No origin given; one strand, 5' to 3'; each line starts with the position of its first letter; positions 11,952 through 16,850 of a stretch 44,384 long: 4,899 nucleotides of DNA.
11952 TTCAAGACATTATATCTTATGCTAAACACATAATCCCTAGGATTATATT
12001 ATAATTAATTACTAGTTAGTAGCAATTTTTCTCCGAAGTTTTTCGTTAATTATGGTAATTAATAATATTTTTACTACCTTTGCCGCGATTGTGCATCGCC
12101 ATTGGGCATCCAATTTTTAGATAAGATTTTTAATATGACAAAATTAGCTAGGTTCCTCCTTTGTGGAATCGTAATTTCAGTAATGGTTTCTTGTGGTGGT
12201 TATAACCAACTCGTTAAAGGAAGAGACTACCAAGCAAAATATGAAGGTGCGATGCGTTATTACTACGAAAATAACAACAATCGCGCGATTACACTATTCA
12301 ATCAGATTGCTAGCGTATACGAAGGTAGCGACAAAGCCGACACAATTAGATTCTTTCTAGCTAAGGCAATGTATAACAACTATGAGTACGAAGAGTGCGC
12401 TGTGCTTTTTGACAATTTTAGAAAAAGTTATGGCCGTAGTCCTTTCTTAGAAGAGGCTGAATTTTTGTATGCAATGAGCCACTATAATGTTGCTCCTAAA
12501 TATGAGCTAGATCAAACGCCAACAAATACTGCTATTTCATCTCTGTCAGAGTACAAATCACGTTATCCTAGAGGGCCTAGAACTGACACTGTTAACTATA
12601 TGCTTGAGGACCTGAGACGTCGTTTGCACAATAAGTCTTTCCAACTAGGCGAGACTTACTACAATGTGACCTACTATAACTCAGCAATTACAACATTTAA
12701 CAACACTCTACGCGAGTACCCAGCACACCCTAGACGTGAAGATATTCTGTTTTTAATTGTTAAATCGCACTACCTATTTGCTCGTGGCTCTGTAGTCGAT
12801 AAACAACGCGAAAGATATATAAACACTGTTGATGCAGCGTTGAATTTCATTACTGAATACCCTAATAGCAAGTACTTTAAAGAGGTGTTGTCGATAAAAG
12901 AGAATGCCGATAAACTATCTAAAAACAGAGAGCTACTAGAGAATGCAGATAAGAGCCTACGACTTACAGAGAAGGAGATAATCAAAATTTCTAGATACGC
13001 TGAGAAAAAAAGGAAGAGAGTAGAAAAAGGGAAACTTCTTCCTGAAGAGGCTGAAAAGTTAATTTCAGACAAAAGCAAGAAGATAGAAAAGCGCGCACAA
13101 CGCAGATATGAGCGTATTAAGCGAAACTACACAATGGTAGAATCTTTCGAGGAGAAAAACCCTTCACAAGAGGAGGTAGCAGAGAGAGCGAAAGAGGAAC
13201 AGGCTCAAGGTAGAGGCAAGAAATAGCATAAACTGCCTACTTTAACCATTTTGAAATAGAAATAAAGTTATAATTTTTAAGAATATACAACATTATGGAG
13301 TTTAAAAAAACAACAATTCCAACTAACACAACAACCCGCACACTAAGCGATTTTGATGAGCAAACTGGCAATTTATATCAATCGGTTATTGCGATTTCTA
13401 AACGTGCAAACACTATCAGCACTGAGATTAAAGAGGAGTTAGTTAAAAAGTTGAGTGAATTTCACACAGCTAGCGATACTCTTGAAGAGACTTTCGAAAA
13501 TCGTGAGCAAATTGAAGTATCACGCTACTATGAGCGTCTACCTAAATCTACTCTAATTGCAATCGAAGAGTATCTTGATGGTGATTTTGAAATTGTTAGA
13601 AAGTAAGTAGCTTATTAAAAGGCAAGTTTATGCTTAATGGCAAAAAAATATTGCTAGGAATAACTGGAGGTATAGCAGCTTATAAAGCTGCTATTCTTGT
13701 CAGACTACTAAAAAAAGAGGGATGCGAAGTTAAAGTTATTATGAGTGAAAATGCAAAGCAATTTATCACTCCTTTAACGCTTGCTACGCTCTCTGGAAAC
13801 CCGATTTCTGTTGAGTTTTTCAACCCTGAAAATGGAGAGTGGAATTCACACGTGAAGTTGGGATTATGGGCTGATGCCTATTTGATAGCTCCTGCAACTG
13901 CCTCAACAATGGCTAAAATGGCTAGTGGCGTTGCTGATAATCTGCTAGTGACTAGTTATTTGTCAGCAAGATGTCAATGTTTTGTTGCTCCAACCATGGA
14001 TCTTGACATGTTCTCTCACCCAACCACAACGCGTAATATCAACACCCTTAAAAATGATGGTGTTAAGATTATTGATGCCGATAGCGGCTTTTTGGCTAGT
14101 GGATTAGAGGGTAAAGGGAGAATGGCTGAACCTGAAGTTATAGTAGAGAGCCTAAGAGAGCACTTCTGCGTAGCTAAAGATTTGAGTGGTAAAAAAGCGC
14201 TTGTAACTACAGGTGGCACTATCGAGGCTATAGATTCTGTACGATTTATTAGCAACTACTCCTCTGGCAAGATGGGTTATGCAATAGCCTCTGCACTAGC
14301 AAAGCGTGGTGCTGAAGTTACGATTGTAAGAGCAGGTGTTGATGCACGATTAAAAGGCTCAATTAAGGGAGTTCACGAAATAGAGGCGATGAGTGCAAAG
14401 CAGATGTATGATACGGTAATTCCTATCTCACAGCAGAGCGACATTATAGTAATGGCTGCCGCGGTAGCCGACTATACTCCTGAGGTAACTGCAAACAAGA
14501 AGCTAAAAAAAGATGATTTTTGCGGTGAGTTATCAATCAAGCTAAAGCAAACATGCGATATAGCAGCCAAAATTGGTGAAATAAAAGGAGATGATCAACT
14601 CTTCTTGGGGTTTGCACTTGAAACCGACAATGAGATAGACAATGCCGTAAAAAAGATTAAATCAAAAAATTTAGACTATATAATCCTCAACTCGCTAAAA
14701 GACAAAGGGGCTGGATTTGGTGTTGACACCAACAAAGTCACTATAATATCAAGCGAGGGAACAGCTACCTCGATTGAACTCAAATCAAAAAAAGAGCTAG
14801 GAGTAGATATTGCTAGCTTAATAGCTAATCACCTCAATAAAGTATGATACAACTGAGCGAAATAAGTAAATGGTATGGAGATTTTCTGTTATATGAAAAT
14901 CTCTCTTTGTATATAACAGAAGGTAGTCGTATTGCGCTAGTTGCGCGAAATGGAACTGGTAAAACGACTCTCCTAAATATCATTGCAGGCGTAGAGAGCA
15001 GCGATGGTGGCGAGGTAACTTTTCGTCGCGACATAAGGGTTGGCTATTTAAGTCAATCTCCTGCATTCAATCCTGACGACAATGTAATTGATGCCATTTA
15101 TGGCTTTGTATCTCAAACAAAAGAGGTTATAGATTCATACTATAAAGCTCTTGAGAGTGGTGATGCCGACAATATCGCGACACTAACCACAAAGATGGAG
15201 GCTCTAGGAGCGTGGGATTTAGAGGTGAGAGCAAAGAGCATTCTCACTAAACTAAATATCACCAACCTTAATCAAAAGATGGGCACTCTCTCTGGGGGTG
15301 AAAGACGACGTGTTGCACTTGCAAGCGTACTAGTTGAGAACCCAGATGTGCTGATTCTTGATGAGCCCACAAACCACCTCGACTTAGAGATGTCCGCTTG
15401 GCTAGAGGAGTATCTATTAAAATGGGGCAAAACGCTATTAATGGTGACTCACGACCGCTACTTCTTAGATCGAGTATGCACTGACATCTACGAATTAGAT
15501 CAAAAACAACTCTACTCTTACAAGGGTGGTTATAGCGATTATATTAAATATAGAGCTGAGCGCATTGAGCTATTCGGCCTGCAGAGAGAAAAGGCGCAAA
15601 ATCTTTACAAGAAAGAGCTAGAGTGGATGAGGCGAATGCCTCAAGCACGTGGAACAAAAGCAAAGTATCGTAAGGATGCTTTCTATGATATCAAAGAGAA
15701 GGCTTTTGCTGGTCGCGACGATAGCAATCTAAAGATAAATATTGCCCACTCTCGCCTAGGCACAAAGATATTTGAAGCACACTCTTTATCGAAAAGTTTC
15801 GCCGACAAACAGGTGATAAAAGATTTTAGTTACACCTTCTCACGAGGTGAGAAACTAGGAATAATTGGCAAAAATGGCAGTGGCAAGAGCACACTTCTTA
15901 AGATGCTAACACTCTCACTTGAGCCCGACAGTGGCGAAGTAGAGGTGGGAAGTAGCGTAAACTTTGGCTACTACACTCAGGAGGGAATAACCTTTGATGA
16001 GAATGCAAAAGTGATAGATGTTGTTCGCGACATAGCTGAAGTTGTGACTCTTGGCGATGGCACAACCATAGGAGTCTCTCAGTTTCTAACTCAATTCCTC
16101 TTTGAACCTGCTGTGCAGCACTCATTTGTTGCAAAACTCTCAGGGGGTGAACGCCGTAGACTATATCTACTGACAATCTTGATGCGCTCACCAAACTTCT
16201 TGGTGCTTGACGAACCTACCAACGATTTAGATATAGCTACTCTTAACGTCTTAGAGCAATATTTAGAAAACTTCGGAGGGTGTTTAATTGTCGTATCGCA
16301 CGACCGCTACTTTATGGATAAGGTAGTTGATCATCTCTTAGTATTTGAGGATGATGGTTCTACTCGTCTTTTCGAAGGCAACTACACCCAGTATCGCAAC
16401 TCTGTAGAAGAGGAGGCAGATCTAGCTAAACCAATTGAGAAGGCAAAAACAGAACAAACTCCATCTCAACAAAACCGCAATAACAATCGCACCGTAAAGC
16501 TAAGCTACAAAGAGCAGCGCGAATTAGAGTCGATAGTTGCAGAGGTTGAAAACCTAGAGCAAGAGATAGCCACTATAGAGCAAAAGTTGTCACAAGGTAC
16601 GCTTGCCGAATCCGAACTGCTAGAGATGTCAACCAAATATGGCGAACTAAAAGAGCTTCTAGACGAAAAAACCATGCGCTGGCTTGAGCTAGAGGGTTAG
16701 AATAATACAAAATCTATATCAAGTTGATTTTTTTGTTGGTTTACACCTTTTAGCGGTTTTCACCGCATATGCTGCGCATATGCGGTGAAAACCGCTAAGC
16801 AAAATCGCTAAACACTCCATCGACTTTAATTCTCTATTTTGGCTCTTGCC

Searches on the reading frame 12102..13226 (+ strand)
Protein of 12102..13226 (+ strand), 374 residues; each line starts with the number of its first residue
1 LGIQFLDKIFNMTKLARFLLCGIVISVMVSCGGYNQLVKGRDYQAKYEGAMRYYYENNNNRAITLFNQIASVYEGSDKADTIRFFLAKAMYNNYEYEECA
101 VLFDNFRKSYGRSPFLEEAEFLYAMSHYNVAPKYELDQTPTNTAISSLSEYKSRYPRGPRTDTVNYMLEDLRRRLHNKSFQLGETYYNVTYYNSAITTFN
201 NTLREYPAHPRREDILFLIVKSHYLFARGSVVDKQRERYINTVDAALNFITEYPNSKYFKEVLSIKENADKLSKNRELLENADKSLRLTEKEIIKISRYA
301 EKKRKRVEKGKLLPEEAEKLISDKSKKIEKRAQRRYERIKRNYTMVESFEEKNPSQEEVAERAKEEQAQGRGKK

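Call 31: search_protein_families(library=pfam, proteins=[window:12102-13226:+], max_evalue=0.00001)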
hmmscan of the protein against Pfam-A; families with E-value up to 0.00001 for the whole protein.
window:12102-13226:+ (374 aa): 1 family
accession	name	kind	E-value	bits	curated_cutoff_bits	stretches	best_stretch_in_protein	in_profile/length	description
PF13525.12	YfiO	-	1.9e-23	83.8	25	2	45-224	7-189/203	Outer membrane lipoprotein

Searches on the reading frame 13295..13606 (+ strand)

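Call 31: search_protein_families(library=pfam, proteins=[window:13295-13606:+], max_evalue=0.00001)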
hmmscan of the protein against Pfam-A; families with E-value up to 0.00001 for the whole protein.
window:13295-13606:+ (103 aa): 1 family
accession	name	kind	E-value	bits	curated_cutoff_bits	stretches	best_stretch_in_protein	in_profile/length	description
PF01192.27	RNA_pol_Rpb6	-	5.3e-08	33.2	26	1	22-73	4-53/53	RNA polymerase Rpb6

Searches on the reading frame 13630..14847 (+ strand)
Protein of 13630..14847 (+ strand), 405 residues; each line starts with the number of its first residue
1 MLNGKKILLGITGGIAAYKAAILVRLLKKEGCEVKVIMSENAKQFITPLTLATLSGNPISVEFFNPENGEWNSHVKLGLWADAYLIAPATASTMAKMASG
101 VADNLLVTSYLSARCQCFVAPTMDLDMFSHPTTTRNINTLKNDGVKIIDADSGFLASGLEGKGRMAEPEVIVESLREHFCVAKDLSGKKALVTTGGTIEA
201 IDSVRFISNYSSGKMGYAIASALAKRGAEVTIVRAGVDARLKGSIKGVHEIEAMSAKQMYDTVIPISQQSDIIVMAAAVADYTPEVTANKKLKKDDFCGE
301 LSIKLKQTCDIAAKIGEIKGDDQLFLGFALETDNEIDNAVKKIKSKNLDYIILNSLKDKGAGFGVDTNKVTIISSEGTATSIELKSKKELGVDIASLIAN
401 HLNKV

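Call 32: search_protein_families(library=pfam, proteins=[window:13630-14847:+], max_evalue=0.00001)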
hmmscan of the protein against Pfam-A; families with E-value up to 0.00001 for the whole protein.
window:13630-14847:+ (405 aa): 2 families
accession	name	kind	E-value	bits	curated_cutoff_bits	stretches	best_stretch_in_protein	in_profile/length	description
PF04127.22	DFP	-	2.2e-61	207.3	22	1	185-373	1-186/186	DNA/pantothenate metabolism flavoprotein C-terminal domain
PF02441.25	Flavoprotein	-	2.1e-34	118.9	22.7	1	5-178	1-161/162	Flavoprotein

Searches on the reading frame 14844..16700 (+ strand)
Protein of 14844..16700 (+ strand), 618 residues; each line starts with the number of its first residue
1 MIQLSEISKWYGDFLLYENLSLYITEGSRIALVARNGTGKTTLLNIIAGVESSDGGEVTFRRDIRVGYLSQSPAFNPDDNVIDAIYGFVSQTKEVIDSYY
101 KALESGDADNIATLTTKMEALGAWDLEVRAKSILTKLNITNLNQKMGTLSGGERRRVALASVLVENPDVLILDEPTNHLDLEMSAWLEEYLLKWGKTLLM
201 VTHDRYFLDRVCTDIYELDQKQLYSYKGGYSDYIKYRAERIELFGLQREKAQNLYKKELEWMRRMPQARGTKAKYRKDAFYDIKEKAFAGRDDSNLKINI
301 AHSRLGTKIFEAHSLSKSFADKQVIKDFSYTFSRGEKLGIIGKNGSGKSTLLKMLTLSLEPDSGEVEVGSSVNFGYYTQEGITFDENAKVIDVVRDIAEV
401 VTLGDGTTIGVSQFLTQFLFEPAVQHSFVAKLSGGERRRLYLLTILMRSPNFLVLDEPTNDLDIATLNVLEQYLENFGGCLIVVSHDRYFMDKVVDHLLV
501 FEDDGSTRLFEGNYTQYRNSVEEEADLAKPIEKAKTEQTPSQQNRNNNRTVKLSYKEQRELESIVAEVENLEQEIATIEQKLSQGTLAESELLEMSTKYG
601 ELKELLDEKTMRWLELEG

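Call 32: search_protein_families(library=pfam, proteins=[window:14844-16700:+], max_evalue=0.00001)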
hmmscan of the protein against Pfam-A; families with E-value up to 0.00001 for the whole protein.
window:14844-16700:+ (618 aa): 8 families
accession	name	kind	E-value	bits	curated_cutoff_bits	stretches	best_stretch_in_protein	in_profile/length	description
PF00005.33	ABC_tran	-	2.3e-52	177.7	25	2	18-177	2-137/137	ABC transporter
PF16326.10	ABC_tran_CTD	-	2.1e-15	57.1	32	1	552-617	1-68/69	ABC transporter C-terminal domain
PF13304.12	AAA_21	-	1.6e-14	55.1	27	0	339-359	3-23/304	AAA domain, putative AbiEii toxin, Type IV TA system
PF12848.13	ABC_tran_Xtn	-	3e-09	37.3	25.9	1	217-284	2-71/85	ABC transporter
PF02463.25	SMC_N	-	1.2e-08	35.1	40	0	317-355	11-44/220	RecF/RecN/SMC N terminal domain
PF13476.12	AAA_23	-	8.7e-07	30.2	27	0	327-387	16-68/201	AAA domain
PF00006.31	ATP-synt_ab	-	1.5e-06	28.5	29.5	0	327-356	6-35/213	ATP synthase alpha/beta family, nucleotide-binding domain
PF13555.12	AAA_29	-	6.1e-06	26.3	27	0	330-355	17-42/61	P-loop containing region of AAA domain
